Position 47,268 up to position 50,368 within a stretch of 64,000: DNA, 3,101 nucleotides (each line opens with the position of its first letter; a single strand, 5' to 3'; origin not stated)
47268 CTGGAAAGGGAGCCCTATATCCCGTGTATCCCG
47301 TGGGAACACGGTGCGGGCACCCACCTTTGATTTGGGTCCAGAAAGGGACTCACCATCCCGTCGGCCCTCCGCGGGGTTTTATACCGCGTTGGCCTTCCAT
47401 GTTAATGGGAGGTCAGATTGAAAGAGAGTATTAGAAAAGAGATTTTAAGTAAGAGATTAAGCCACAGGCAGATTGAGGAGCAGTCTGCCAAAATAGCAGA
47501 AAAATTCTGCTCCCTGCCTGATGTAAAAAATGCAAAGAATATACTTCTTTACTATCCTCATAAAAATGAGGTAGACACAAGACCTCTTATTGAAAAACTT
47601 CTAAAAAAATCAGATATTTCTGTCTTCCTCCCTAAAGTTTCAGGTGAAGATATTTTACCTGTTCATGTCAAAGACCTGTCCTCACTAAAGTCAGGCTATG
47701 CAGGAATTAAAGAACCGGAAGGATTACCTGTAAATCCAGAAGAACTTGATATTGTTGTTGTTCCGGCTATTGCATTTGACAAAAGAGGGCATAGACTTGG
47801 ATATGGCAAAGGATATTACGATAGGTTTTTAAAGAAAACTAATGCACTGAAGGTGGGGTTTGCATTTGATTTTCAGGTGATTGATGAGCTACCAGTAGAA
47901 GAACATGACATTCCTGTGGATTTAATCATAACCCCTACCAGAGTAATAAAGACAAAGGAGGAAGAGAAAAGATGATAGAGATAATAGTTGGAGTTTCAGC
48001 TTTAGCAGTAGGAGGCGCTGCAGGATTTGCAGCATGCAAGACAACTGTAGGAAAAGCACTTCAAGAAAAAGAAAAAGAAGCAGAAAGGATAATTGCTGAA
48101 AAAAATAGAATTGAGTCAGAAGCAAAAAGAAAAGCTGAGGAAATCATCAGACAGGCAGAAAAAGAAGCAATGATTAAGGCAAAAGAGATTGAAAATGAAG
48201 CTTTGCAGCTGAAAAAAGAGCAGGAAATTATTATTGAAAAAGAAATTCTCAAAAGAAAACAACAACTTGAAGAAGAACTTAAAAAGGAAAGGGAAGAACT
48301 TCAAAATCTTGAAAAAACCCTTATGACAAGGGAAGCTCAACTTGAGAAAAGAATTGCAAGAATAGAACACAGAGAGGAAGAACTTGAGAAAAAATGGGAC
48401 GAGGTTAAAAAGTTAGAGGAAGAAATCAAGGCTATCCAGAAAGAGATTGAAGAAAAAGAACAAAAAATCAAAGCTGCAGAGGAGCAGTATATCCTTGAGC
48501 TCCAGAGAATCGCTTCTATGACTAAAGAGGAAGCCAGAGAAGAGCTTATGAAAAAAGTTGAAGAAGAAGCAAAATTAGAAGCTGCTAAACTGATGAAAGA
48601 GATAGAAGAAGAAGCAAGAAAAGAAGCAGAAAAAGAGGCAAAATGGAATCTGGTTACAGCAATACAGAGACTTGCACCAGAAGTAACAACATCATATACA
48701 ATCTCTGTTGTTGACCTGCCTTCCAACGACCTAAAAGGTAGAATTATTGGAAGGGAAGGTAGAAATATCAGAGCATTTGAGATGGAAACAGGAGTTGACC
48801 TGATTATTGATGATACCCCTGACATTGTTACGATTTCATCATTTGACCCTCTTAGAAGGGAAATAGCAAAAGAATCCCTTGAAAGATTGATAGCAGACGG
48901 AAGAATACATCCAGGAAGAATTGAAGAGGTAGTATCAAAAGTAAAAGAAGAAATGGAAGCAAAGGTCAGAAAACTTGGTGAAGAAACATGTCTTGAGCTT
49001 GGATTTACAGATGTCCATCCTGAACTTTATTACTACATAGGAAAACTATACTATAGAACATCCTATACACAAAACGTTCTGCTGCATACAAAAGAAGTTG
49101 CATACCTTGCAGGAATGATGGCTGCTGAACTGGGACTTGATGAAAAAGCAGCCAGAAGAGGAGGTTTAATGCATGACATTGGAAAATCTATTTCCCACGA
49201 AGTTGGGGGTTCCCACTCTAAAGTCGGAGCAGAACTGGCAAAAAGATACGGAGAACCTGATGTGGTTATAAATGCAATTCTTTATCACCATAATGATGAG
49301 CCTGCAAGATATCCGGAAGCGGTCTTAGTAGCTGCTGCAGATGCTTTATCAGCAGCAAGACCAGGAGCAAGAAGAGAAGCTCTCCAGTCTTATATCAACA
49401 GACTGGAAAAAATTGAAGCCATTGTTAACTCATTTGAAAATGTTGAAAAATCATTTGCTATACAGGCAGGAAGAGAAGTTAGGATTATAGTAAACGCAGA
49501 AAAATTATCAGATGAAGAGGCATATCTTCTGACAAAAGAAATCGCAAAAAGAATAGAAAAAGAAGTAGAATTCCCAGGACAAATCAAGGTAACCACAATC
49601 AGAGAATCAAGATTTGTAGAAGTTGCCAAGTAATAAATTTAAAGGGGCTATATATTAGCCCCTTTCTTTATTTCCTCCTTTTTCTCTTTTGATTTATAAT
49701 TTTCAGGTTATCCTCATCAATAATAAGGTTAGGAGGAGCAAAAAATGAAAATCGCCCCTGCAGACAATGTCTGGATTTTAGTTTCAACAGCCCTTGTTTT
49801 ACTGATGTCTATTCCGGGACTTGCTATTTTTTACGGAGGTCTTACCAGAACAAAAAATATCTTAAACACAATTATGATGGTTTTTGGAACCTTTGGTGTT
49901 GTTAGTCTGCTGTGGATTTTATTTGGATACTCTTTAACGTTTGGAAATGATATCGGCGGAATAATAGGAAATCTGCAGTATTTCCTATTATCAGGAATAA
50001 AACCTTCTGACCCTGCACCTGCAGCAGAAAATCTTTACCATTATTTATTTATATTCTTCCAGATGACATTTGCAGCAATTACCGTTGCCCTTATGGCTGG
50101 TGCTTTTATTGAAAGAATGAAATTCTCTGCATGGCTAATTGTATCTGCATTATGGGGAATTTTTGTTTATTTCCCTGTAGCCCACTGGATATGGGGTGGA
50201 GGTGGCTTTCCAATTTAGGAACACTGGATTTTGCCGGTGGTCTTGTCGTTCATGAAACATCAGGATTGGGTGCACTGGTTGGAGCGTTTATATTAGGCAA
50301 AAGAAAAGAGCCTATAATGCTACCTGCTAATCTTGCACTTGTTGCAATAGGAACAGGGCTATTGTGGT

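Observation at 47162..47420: Candidate RNA switch around 6S RNA that could gate translation of ygfA-rny (RNase Y)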

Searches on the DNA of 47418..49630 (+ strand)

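Call 24: search_rna_families(sources=[L033, L034, L035, L037, L039, L040, L041, L042, L043, L044, L045, L012, L015, L019, L026, L050], threshold=gathering)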
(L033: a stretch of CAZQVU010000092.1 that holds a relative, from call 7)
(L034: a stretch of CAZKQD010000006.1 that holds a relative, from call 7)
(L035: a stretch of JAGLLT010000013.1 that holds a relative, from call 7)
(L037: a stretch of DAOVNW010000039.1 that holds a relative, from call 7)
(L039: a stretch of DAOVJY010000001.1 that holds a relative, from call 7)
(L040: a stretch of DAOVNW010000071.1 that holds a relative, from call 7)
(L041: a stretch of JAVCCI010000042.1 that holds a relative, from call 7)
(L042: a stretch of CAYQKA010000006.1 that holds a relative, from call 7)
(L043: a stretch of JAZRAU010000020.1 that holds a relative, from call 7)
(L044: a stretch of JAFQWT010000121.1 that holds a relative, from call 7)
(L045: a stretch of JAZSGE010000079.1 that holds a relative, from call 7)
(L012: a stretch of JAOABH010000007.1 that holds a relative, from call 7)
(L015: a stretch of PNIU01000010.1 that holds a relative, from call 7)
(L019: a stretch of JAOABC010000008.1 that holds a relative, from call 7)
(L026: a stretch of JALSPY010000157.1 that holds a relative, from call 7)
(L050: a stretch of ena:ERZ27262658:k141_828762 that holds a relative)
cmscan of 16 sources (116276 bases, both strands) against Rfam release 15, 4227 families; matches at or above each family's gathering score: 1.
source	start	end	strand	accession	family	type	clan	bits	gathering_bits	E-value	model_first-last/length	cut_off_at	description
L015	2732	2900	+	RF00013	6S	Gene;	-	49.8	46.4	1.1e-06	1-187/187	no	6S / SsrS RNA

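Call 28: search_rna_families(sources=[L033, L034, L035, L037, L039, L040, L041, L042], threshold=evalue, max_evalue=0.5)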
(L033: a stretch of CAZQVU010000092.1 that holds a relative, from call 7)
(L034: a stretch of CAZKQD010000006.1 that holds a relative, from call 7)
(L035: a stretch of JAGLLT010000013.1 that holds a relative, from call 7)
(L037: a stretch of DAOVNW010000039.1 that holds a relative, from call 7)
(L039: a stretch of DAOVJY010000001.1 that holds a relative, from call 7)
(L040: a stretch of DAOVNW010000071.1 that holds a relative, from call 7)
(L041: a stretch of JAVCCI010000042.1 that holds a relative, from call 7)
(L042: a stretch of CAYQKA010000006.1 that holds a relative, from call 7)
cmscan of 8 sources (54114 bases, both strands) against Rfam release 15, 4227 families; matches with E-value up to 0.5: 0.
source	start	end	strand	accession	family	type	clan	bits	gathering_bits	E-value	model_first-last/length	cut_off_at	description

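Call 33: search_rna_families(source=L051, start=2600, end=3200, threshold=evalue, max_evalue=1, show_alignments=1)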
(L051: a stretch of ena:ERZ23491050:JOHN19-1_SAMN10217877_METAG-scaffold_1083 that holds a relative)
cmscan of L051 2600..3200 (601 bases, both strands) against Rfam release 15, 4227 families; matches with E-value up to 1: 3.
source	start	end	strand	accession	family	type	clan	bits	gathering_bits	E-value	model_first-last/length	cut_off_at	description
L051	2795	2959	+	RF00013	6S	Gene;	-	41.6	46.4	4.9e-07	1-187/187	no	6S / SsrS RNA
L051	2858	2900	+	RF03058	sul1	Cis-reg; riboswitch;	-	19.6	36.2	0.33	1-56/56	no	sul1 RNA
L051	3162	3200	+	RF02126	GHRLOS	Gene; lncRNA;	-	17.7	48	0.059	1-39/70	3'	Ghrelin opposite strand RNA conserved region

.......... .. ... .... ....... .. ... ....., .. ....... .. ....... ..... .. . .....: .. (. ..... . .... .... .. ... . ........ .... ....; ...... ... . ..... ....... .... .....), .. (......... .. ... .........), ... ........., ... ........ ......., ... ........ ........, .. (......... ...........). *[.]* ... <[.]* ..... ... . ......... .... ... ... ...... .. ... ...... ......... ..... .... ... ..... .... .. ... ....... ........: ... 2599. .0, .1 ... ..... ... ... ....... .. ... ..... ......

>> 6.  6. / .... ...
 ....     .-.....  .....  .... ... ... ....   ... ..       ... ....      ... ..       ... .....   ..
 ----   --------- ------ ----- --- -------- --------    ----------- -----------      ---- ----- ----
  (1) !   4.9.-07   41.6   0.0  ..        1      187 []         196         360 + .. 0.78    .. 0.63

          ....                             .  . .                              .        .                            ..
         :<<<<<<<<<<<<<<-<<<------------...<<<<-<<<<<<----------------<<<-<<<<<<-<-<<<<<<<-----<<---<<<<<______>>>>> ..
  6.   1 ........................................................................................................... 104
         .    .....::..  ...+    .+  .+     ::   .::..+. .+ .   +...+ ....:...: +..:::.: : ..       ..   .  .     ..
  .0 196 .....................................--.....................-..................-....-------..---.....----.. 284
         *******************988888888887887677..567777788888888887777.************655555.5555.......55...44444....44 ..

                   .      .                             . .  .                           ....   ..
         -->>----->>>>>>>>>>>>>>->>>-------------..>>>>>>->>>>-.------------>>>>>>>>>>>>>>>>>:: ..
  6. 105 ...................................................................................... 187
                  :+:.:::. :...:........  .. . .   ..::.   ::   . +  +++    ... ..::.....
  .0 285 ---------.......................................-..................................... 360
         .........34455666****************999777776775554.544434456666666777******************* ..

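Call 74: search_rna_families(sources=[L063, L064, L066, L067, L069, L070, L071, L072, L073, L076, L078, L079, L080, L081, L083, L085, L087, L089, L092, L093], threshold=gathering)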
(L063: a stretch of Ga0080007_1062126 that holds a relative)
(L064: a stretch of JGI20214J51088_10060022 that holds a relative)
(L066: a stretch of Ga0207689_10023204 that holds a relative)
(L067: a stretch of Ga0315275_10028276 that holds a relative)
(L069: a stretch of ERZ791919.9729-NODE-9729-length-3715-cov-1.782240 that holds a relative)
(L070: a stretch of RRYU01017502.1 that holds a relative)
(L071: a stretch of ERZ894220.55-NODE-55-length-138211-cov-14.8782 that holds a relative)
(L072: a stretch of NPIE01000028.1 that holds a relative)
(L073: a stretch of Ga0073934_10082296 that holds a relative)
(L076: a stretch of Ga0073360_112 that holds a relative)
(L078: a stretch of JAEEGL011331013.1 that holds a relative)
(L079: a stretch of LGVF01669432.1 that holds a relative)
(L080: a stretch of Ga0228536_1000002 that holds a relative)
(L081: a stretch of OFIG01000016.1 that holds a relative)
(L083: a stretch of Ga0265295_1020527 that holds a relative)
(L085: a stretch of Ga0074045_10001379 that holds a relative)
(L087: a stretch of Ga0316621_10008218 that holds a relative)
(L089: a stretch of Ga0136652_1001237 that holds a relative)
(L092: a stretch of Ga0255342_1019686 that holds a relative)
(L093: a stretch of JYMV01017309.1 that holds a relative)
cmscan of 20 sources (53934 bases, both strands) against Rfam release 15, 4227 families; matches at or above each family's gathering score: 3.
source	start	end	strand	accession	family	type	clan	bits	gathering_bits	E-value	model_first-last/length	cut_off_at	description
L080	1846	1960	+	RF01055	Molybdenum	Cis-reg; riboswitch;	-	56.4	36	6.4e-11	1-135/135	no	Molybdenum/Tungsten riboswitch aptamer (Moco RNA motif)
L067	317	400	-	RF00005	tRNA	Gene; tRNA;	CL00001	51.5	29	3.2e-08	1-71/71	no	tRNA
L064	83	166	-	RF00005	tRNA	Gene; tRNA;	CL00001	49.9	29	9e-08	1-71/71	no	tRNA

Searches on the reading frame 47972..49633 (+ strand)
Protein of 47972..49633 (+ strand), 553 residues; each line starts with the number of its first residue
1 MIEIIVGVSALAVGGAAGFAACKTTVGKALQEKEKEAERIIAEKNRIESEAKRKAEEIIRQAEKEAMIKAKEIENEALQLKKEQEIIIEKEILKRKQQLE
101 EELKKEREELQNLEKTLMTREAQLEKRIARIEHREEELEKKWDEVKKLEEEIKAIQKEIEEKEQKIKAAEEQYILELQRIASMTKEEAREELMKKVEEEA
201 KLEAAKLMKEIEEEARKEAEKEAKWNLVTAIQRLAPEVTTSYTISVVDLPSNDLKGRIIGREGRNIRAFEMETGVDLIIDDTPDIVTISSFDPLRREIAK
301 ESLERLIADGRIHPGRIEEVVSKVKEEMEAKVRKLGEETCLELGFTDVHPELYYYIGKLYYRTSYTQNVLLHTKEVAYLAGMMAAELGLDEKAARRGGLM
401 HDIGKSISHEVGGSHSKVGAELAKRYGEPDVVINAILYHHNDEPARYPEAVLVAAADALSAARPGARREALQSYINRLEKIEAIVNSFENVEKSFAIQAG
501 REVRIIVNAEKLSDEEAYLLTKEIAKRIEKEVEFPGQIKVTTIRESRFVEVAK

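Call 6: search_protein_families(library=ncbifam, proteins=[window:47972-49633:+])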
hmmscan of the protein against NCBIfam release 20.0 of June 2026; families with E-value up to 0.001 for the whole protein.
window:47972-49633:+ (553 aa): 9 families
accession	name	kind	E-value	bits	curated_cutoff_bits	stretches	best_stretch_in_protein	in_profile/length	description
TIGR03319.1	RNase_Y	equivalog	7.3e-189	628.5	454.35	1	51-553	19-514/514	ribonuclease Y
NF009344.0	PRK12705.1-1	equivalog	1.2e-162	542.5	831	1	5-553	12-572/572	hypothetical protein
NF000997.0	PRK00106.1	equivalog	3.4e-149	497.8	937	1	3-553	3-535/535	ribonuclease Y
NF009345.0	PRK12705.1-2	equivalog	3.2e-147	491.1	904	1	49-553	30-509/509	hypothetical protein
NF009347.0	PRK12705.1-4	equivalog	4.5e-82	276.2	579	1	131-547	49-464/473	hypothetical protein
TIGR00277.1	HDIG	domain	1.1e-23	82.9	27.6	1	365-442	1-84/84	HDIG domain-containing metalloprotein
NF009346.0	PRK12705.1-3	equivalog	6.8e-21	74.6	545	1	311-509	242-441/493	hypothetical protein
NF009343.0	PRK12703.1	equivalog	0.00016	20.6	434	1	361-439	180-256/339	tRNA (cytidine(56)-2'-O)-methyltransferase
TIGR00488.1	TIGR00488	equivalog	0.00094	19.1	70.15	0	366-407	6-47/173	bis(5'-nucleosyl)-tetraphosphatase (symmetrical) YqeK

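Call 7: find_related_loci(query=window:47972-49630:+, collection=genome_contigs, flank=3500)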
Query window:47972-49630:+ (553 aa) in genome_contigs; peptide patterns used: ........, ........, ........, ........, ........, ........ (x = any residue, [..] = any of these).
254 stretches matched a pattern; 49 encode a relative of the query (tblastn E <= 1e-3); 49 distinct loci.
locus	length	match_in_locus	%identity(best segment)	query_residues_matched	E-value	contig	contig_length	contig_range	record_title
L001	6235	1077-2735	93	1-553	0e+0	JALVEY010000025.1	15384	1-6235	MAG: Persephonella sp. isolate 134-614_metabat2_scaf2bin.137 134-614_scaffold_1660_c1, whole genome shotgun sequence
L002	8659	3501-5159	92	1-553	0e+0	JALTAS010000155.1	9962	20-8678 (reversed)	MAG: Persephonella sp. isolate S012_metabat2_scaf2bin.161 S012_NODE_4582_length_9962_cov_2.505236, whole genome shotgun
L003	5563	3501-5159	89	1-553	0e+0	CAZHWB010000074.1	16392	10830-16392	MAG TPA_asm: uncultured Aquificales bacterium isolate binchicken_co219_261 genome assembly, contig: k141_370157, whole g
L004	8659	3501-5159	88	1-553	0e+0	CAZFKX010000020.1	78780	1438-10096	MAG TPA_asm: uncultured Aquificales bacterium isolate binchicken_co219_262 genome assembly, contig: k141_1057990, whole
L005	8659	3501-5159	86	1-553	0e+0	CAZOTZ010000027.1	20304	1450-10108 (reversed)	MAG TPA_asm: uncultured Aquificales bacterium isolate SRP163575_co1_156 genome assembly, contig: NODE_5478_length_20304_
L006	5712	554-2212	95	1-553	0e+0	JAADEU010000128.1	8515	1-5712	MAG: Aquificota bacterium isolate L_MetaBat.30 contig-127_10667, whole genome shotgun sequence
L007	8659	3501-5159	86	1-553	0e+0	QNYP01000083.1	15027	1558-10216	MAG: Hydrogenothermus sp. isolate MAG 1 Ga0236248_1022, whole genome shotgun sequence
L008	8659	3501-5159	86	1-553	0e+0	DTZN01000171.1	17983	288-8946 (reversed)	MAG TPA_asm: Hydrogenothermaceae bacterium isolate UWMA-0248 k99_259879, whole genome shotgun sequence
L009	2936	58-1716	91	1-553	0e+0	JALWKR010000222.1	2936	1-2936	MAG: Persephonella sp. isolate M17_metabat2_scaf2bin.002 M17_NODE_53348_length_2936_cov_2.946244, whole genome shotgun s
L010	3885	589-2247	89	1-553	0e+0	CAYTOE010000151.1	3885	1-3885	MAG TPA_asm: uncultured Aquificales bacterium isolate SRP144503_co3_169 genome assembly, contig: NODE_17146_length_3885_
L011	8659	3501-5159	84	1-553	0e+0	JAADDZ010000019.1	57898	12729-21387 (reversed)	MAG: Aquificota bacterium isolate L_MetaBat.131 contig-127_228, whole genome shotgun sequence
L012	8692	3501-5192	79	1-553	0e+0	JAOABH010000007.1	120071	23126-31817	MAG: Hydrogenothermaceae bacterium isolate SKW173 k141_486350, whole genome shotgun sequence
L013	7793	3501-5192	78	1-553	0e+0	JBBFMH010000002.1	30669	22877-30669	MAG: Hydrogenothermaceae bacterium isolate Uz-U4-46 NODE_1313_length_30669_cov_4.618181, whole genome shotgun sequence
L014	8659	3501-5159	84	1-553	0e+0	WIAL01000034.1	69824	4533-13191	MAG: Hydrogenothermaceae bacterium isolate S21_4_esom k251_2916, whole genome shotgun sequence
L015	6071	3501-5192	81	1-553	0e+0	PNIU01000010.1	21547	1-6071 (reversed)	MAG: Sulfurihydrogenibium sp. isolate ARK-13 NODE_260_length_21547_cov_30.5642, whole genome shotgun sequence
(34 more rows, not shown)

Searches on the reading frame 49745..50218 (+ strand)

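Call 6: search_protein_families(library=ncbifam, proteins=[window:49745-50218:+])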
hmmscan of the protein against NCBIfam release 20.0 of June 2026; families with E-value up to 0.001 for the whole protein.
window:49745-50218:+ (157 aa): 3 families
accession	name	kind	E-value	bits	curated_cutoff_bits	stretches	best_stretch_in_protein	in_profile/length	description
TIGR00836.1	amt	subfamily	1e-47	163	343.3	1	7-155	1-148/406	ammonium transporter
NF007947.0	PRK10666.1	equivalog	5.4e-43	147.5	657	1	5-153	29-173/428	ammonium transporter AmtB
TIGR03644.1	marine_trans_1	hypoth_equivalog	3.4e-18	65.6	514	1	7-153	4-153/404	probable ammonium transporter, marine subtype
